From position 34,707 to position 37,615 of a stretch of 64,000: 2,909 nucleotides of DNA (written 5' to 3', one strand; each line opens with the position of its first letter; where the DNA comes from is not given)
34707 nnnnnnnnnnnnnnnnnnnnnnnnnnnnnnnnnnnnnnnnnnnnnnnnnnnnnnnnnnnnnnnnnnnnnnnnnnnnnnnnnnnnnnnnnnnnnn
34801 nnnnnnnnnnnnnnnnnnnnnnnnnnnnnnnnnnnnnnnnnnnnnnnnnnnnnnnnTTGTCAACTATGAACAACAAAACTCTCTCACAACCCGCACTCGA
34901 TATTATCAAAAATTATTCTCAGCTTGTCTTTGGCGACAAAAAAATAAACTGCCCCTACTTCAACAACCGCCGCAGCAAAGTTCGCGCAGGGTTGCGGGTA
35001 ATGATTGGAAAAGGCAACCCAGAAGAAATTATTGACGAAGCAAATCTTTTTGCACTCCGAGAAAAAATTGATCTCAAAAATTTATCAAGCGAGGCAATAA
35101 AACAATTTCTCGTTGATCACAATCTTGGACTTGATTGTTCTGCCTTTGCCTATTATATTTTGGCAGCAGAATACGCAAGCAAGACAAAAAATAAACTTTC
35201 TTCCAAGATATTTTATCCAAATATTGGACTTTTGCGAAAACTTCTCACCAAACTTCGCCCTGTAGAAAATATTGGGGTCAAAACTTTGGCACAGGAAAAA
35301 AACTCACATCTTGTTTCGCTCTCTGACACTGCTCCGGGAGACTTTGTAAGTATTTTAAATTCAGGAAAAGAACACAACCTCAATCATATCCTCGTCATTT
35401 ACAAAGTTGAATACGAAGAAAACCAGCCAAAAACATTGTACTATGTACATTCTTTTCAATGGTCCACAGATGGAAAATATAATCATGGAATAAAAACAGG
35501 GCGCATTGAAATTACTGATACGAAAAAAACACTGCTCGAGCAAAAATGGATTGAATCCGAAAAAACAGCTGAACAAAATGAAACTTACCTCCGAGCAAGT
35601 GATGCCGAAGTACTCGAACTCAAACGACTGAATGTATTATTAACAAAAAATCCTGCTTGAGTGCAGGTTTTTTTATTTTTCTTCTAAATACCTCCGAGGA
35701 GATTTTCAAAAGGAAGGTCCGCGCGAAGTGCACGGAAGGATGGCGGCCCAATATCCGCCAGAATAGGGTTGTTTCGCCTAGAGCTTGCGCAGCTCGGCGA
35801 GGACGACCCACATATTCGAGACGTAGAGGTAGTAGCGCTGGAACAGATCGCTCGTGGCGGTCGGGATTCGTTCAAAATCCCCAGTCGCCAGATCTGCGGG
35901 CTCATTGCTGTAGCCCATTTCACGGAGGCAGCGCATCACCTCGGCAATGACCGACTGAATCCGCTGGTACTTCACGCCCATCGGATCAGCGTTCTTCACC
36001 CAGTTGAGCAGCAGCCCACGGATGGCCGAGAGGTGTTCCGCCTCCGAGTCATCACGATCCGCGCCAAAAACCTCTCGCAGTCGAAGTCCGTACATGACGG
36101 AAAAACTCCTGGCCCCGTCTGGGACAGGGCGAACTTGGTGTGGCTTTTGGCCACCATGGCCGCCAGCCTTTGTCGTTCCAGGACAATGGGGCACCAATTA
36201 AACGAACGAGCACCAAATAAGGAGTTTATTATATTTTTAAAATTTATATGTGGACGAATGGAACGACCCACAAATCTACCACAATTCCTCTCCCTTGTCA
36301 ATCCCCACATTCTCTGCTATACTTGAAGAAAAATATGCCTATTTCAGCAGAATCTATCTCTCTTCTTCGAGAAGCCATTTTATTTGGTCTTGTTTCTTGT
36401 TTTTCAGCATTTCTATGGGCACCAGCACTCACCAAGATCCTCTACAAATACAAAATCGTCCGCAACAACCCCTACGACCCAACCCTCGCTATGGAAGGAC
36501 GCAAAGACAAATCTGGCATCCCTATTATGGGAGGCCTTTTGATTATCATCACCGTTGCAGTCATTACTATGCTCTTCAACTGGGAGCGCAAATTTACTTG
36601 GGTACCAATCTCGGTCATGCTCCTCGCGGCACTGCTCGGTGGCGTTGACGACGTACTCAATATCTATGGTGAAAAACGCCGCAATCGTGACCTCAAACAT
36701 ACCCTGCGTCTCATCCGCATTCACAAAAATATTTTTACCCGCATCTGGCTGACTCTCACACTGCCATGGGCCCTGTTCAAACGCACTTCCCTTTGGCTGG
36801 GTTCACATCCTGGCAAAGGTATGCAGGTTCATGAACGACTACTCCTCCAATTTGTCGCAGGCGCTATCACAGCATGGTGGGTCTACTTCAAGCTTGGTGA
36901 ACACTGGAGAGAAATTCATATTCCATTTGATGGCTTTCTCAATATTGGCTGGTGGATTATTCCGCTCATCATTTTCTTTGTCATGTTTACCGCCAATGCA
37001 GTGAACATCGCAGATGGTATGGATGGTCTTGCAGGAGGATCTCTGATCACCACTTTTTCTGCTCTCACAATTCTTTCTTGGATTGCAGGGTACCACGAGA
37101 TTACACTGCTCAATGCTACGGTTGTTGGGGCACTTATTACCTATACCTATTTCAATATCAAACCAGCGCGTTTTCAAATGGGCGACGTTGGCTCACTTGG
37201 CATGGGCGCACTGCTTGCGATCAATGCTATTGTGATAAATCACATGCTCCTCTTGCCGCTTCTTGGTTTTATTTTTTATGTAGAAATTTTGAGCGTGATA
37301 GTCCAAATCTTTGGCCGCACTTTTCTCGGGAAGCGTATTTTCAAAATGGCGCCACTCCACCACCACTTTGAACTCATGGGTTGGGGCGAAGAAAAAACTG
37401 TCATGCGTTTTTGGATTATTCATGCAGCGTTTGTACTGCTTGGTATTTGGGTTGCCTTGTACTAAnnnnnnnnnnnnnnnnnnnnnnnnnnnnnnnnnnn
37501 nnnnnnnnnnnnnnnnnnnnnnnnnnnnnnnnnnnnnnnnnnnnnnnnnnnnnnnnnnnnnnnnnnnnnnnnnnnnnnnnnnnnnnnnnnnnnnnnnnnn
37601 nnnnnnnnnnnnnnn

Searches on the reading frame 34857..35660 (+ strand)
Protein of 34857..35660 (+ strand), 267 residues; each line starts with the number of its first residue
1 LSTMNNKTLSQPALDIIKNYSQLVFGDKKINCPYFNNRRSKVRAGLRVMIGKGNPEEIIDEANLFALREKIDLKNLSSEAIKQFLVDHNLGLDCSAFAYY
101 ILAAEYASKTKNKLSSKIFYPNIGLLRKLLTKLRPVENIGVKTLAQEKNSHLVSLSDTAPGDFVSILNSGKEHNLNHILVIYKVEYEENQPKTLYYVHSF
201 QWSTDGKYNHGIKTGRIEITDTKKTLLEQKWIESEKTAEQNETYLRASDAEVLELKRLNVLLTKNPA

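Call 3: search_protein_families(library=pfam, proteins=[window:34857-35660:+], max_evalue=0.1)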
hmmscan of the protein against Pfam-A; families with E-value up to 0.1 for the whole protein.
window:34857-35660:+ (267 aa): 2 families
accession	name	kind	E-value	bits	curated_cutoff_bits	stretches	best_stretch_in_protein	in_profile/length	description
PF00877.26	NLPC_P60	-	0.043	14.2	23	1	90-228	12-97/105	NlpC/P60 family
PF13222.11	DUF4030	-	0.078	13.4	25.2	0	179-236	74-130/142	Protein of unknown function (DUF4030)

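Call 4: search_protein_families(library=ncbifam, proteins=[window:34857-35660:+], max_evalue=0.1)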
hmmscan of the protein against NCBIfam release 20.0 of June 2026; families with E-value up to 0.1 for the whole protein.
window:34857-35660:+ (267 aa): 0 families

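Call 48: find_homologous_proteins(query=window:34857-35660:+, max_evalue=0.001)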
Query window:34857-35660:+ (267 aa): 109 proteins with E <= 0.001 among 1068 candidates.
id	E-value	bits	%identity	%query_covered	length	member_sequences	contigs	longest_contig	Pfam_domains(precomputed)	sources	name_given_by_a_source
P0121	5.1e-157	539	94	97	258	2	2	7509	-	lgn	-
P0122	9.5e-149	512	89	97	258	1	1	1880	-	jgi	-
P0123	1.3e-141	488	84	97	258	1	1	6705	-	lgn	-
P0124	2.5e-139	481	82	97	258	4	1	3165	-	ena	-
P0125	1.2e-128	446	76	96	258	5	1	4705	-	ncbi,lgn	-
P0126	9.4e-128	443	75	97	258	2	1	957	-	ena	-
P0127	3.3e-127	441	76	97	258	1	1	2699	-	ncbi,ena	-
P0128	9.8e-119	413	72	96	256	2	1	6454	-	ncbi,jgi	jgi:hypothetical protein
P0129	6.6e-118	411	70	96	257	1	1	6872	-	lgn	-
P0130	2.6e-111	389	68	96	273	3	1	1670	-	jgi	jgi:hypothetical protein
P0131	2.3e-106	373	66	96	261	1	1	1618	-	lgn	-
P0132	3.1e-104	366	65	96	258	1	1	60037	-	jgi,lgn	-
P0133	1.6e-103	364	63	93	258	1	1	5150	-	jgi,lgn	-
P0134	3.9e-90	320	56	96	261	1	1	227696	-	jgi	-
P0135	5.0e-89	316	57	95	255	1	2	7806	-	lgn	-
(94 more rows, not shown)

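Call 55: predict_structure(alignment_id=A3)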
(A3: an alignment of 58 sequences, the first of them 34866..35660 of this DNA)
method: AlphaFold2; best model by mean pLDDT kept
length: 264 residues; sequences in the alignment: 58
mean_pLDDT: 91.8   pTM: 0.91
mean pLDDT of the five models: 91.8, 91.6, 91.6, 91.4, 89.5
residues with pLDDT >= 90: 215; 70-90: 31; 50-70: 15; < 50: 3
segments of 3 or more residues with pLDDT < 50: 262-264
pLDDT, mean of each block of 10 residues (from residue 1): 95 98 96 69 67 94 94 96 93 97 95 88 80 89 97 98 94 97 97 97 94 98 98 95 97 93 46
secondary structure, 60 per line:
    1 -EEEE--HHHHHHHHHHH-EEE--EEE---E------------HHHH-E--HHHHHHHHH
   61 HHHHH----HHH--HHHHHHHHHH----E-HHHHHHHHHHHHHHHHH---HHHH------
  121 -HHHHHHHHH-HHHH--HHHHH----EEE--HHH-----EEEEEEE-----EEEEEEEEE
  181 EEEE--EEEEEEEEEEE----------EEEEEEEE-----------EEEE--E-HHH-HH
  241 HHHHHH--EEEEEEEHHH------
elements in order: E2-5 H8-18 E20-22 E25-27 H44-47 H52-65 H75-84 H91-107 H111-114 H122-130 H132-135 H138-142 E147-149 E160-166 E172-184 E187-197 E208-215 E227-230 H239-246 E249-255
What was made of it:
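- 34866..35660 (+): Partner gene: a cytoplasmic NlpC/P60 (C40) cysteine amidase of 264 aa. list_orfs calls it from TTG 34857, but homologues support the ATG at 34866. AF2 pLDDT is 91.8 (call 55).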

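Call 84: search_protein_families(library=ncbifam, proteins=[window:34866-35660:+], max_evalue=0.01)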
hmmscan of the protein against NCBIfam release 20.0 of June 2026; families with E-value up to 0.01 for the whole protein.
window:34866-35660:+ (264 aa): 0 families

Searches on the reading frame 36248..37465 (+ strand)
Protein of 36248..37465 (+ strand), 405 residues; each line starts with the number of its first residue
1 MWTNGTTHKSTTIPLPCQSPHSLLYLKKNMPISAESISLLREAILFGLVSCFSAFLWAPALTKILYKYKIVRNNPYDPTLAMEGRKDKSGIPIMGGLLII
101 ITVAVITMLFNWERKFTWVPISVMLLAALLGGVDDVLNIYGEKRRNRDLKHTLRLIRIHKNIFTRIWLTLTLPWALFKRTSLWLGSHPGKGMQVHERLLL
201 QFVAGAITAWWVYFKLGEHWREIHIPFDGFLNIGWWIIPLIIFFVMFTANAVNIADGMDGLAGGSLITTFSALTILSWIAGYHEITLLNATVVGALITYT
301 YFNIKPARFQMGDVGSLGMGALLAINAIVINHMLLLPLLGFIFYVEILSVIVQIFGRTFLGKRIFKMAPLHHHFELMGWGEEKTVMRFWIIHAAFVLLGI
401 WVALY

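Call 3: search_protein_families(library=pfam, proteins=[window:36248-37465:+], max_evalue=0.1)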
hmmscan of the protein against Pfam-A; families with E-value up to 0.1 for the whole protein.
window:36248-37465:+ (405 aa): 3 families
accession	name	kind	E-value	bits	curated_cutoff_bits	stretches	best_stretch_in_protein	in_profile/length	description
PF00953.26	Glycos_transf_4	-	2.1e-26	93.3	27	1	191-330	22-159/160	Glycosyl transferase family 4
PF13829.11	DUF4191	-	0.025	14.4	30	1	81-127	16-62/219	Domain of unknown function (DUF4191)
PF10555.14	MraY_sig1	-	0.08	12.9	20.1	0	88-100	1-13/13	Phospho-N-acetylmuramoyl-pentapeptide-transferase signature 1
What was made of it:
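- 36335..37465 (+): mraY, the next conserved gene downstream. Pfam Glycos_transf_4 (call 3).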

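Call 84: search_protein_families(library=ncbifam, proteins=[window:36335-37465:+], max_evalue=0.01)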
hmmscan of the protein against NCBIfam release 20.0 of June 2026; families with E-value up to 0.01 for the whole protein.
window:36335-37465:+ (376 aa): 3 families
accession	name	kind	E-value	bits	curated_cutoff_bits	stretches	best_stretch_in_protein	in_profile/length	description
TIGR00445.1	mraY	equivalog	2.2e-56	191.7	192.05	2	160-371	89-315/321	phospho-N-acetylmuramoyl-pentapeptide-transferase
NF053644.1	MraY_archaea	equivalog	2.9e-32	112.3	450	2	202-371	176-340/340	pseudomurein biosynthesis MraY family phospho-N-acetylmuramoyl-pentapeptide-transferase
TIGR02380.1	ECA_wecA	exception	8e-13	48.2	326.05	1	204-373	127-308/346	UDP-N-acetylglucosamine--undecaprenyl-phosphate N-acetylglucosaminephosphotransferase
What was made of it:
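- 36335..37465 (+): TIGR00445 mraY scores 191.7 bits (call 84).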
